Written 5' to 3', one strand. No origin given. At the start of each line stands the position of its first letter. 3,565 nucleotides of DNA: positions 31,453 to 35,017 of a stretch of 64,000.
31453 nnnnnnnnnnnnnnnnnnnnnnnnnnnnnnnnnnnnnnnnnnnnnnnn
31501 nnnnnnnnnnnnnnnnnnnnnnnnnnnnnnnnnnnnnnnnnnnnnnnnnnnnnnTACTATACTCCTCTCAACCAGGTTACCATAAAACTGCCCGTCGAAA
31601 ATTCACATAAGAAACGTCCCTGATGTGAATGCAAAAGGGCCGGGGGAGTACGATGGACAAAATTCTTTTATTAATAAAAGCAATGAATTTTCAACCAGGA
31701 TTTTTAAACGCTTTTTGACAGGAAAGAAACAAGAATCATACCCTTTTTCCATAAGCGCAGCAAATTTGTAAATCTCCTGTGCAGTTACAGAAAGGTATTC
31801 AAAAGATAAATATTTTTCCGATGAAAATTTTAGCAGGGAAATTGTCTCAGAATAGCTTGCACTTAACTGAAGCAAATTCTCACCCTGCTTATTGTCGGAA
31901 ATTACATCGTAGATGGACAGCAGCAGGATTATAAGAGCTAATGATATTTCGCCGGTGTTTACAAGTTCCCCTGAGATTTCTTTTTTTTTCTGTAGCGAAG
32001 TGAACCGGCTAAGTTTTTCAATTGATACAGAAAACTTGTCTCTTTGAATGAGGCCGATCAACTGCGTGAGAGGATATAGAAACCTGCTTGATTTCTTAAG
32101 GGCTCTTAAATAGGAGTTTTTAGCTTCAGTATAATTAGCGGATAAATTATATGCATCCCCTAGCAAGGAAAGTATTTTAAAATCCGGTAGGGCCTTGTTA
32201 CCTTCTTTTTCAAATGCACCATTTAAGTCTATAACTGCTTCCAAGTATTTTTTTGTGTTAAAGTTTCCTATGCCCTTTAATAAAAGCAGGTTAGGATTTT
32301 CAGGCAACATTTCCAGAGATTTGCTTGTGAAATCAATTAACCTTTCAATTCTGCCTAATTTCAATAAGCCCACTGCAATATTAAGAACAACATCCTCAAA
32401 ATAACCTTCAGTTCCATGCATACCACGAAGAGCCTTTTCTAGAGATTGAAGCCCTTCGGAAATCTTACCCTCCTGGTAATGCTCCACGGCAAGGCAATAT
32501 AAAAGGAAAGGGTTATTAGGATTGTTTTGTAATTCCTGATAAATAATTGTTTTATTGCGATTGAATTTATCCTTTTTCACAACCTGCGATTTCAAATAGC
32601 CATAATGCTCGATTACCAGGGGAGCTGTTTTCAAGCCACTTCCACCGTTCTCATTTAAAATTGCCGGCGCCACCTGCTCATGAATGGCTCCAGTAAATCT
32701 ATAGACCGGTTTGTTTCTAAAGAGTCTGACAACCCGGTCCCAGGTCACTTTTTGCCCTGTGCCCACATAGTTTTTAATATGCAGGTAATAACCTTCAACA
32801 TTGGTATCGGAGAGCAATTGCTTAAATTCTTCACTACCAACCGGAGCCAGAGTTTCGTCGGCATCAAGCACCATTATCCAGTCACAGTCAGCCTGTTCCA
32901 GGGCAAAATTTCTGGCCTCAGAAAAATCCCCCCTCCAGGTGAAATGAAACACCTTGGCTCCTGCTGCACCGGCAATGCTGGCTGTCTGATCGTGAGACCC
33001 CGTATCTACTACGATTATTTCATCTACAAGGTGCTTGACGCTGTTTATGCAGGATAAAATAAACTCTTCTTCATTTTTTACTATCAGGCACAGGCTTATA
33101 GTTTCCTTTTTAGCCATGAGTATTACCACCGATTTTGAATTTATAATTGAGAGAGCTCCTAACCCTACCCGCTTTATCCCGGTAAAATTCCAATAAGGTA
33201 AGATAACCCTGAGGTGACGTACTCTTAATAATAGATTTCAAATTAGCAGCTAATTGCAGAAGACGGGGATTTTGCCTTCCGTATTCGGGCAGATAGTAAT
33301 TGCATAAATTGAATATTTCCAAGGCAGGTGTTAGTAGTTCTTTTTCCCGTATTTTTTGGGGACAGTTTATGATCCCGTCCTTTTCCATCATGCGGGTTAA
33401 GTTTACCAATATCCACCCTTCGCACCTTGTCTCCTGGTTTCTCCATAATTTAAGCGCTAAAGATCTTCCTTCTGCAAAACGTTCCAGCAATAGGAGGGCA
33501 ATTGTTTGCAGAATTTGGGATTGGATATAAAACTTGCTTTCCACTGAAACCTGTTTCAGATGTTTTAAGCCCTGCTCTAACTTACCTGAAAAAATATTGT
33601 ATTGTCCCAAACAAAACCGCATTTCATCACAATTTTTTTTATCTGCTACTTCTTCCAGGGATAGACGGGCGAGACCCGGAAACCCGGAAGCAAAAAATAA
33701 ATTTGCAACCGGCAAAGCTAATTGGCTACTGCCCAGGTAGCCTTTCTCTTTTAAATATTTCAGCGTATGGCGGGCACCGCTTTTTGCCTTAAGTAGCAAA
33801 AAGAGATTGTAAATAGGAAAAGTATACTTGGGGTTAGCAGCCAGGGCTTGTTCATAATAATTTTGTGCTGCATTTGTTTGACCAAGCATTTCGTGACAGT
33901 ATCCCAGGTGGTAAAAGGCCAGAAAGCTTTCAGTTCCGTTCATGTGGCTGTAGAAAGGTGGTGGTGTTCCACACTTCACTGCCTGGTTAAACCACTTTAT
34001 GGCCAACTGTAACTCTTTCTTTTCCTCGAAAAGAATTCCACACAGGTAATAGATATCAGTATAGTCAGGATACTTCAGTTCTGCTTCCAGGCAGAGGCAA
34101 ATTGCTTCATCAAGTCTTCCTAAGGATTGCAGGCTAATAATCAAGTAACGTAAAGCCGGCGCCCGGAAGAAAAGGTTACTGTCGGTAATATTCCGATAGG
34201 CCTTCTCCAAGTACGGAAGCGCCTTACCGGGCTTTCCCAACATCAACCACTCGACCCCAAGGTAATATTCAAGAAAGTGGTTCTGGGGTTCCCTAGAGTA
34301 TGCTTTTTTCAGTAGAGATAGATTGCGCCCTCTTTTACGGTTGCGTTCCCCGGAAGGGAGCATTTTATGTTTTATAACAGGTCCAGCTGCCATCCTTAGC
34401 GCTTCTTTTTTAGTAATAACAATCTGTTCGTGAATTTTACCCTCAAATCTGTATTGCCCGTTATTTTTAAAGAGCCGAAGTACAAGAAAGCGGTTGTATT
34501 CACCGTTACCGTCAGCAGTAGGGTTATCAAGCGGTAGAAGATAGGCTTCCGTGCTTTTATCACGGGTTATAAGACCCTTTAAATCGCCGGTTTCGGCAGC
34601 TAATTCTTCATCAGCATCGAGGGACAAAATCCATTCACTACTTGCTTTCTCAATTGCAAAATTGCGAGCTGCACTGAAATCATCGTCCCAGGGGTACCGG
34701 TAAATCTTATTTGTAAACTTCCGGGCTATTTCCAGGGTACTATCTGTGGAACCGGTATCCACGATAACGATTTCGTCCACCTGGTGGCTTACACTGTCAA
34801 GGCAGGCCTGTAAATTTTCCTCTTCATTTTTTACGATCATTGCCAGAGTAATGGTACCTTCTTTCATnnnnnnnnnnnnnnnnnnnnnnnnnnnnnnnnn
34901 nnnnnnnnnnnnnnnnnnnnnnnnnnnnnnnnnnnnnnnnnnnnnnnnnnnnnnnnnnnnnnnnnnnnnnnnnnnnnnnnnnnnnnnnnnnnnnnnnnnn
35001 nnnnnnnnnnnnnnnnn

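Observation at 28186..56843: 28-kb block of leaderless surface-type proteins plus 11 soluble glycosyltransferases: candidate undescribed spore-surface glycoprotein system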

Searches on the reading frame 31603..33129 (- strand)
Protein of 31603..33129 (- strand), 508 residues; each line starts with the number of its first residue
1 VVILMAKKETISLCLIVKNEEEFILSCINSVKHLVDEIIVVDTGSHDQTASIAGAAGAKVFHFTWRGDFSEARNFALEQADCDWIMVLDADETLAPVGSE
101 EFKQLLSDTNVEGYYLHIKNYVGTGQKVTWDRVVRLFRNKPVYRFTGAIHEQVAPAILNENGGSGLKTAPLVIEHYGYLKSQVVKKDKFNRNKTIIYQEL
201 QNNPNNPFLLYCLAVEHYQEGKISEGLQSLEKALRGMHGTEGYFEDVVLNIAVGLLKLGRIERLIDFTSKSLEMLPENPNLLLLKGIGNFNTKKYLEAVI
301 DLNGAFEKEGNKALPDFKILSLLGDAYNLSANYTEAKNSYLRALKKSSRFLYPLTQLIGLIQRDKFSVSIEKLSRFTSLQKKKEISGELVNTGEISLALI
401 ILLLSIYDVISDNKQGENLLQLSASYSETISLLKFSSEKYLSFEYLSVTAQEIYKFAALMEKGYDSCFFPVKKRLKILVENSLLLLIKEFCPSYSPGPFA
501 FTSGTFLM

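Call 3: search_protein_families(library=pfam, proteins=[window:31603-33129:-], max_evalue=0.01)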
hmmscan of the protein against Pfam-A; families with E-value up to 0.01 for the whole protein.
window:31603-33129:- (508 aa): 6 families
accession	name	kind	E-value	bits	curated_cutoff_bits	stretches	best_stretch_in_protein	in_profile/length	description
PF00535.33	Glycos_transf_2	-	5.4e-21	75.7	23.3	1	12-132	1-129/168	Glycosyl transferase family 2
PF13704.12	Glyco_tranf_2_4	-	5.4e-09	36.9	27.5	1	18-95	1-85/98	Glycosyl transferase family 2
PF07719.23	TPR_2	-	3.1e-06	27.3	27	0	208-235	2-29/34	Tetratricopeptide repeat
PF00515.34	TPR_1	-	1.2e-05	25.3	27.8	0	318-345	2-29/34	Tetratricopeptide repeat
PF25062.1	ARM_TT21_N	-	0.00016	22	40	0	191-232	11-52/222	Tetratricopeptide repeat protein 21 N-terminal ARM repeat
PF13431.12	TPR_17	-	0.0045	17.6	24.4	0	200-223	6-29/34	Tetratricopeptide repeat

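Call 62: search_solved_structures(query=window:31603-33129:-, max_evalue=0.00001)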
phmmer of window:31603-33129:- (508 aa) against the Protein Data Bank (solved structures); distinct sequences matched with E-value up to 0.00001: 5.
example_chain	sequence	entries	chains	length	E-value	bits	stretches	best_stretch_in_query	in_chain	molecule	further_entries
22ao_A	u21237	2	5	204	4.1e-38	134.8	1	10-204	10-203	GmaR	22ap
7msp_A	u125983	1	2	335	4.9e-18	68.6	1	9-254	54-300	SPbeta prophage-derived glycosyltransferase SunS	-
7msn_A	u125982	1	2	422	8e-18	67.9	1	9-253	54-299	SPbeta prophage-derived glycosyltransferase SunS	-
7msk_A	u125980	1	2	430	3.4e-14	55.9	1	10-222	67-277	Glyco_trans_2-like domain-containing protein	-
7x9r_A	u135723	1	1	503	4.7e-06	29.1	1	147-237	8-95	Glycosyl transferase family 2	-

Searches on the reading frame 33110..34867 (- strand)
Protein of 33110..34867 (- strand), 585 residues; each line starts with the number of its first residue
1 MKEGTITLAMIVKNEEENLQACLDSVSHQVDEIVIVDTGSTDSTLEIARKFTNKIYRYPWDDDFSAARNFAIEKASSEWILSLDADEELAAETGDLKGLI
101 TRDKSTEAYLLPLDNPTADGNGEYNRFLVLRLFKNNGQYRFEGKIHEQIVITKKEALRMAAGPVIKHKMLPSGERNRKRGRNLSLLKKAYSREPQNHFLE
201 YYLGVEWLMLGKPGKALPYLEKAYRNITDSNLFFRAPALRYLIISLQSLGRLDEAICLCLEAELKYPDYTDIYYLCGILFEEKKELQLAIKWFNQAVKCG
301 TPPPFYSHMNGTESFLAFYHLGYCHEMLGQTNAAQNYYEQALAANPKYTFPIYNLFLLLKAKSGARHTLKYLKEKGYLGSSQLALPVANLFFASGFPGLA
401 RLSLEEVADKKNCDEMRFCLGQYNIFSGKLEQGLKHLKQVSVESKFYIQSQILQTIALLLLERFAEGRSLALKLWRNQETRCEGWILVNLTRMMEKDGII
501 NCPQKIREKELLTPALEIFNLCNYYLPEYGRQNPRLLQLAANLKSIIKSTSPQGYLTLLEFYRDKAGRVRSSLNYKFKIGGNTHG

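Call 3: search_protein_families(library=pfam, proteins=[window:33110-34867:-], max_evalue=0.01)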
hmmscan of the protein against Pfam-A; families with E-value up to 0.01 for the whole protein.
window:33110-34867:- (585 aa): 13 families
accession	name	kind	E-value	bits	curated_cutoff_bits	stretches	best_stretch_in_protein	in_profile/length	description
PF00535.33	Glycos_transf_2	-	1.2e-21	77.8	23.3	1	9-92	3-94/168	Glycosyl transferase family 2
PF00515.34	TPR_1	-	1.7e-11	43.9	27.8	1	317-348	3-34/34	Tetratricopeptide repeat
PF07719.23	TPR_2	-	2.2e-11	43.4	27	1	316-348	2-34/34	Tetratricopeptide repeat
PF13424.12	TPR_12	-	1.2e-09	38.6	30.1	1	317-344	47-74/77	Tetratricopeptide repeat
PF13432.12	TPR_16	-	6.4e-09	36.5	32.7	1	245-299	6-60/65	Tetratricopeptide repeat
PF13181.12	TPR_8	-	2.2e-08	34.1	25.7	1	317-347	3-33/34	Tetratricopeptide repeat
PF13428.12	TPR_14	-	2.8e-08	34.1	23.5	0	319-349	5-35/44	Tetratricopeptide repeat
PF13704.12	Glyco_tranf_2_4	-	5.1e-06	27.3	27.5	1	13-94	1-89/98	Glycosyl transferase family 2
PF14559.12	TPR_19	-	5.8e-05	23.8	25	0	329-349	5-25/68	Tetratricopeptide repeat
PF25064.1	ARM_TT21_5th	-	0.00021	22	27.8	0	405-446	63-104/117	TT21 fifth ARM repeats domain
PF13431.12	TPR_17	-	0.0019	18.8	24.4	0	314-335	12-33/34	Tetratricopeptide repeat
PF13174.12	TPR_6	-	0.0042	18.1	26.3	1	317-347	2-32/33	Tetratricopeptide repeat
PF10111.15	Glyco_tranf_2_2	-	0.0067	16.4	27.3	0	29-87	25-92/276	Glycosyltransferase like family 2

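Call 61: search_solved_structures(query=window:33110-34867:-, max_evalue=0.00001)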
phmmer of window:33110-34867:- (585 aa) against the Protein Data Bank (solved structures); distinct sequences matched with E-value up to 0.00001: 5.
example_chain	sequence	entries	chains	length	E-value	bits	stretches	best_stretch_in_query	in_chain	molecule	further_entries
22ao_A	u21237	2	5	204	6.5e-37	130.5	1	6-192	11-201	GmaR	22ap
7msn_A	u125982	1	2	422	1.7e-26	96.1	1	5-282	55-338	SPbeta prophage-derived glycosyltransferase SunS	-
7msp_A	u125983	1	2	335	3e-26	95.3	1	5-275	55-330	SPbeta prophage-derived glycosyltransferase SunS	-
7msk_A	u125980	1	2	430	6.1e-17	64.5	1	5-203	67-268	Glyco_trans_2-like domain-containing protein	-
7x9r_A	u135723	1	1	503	6.2e-08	34.8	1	143-409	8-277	Glycosyl transferase family 2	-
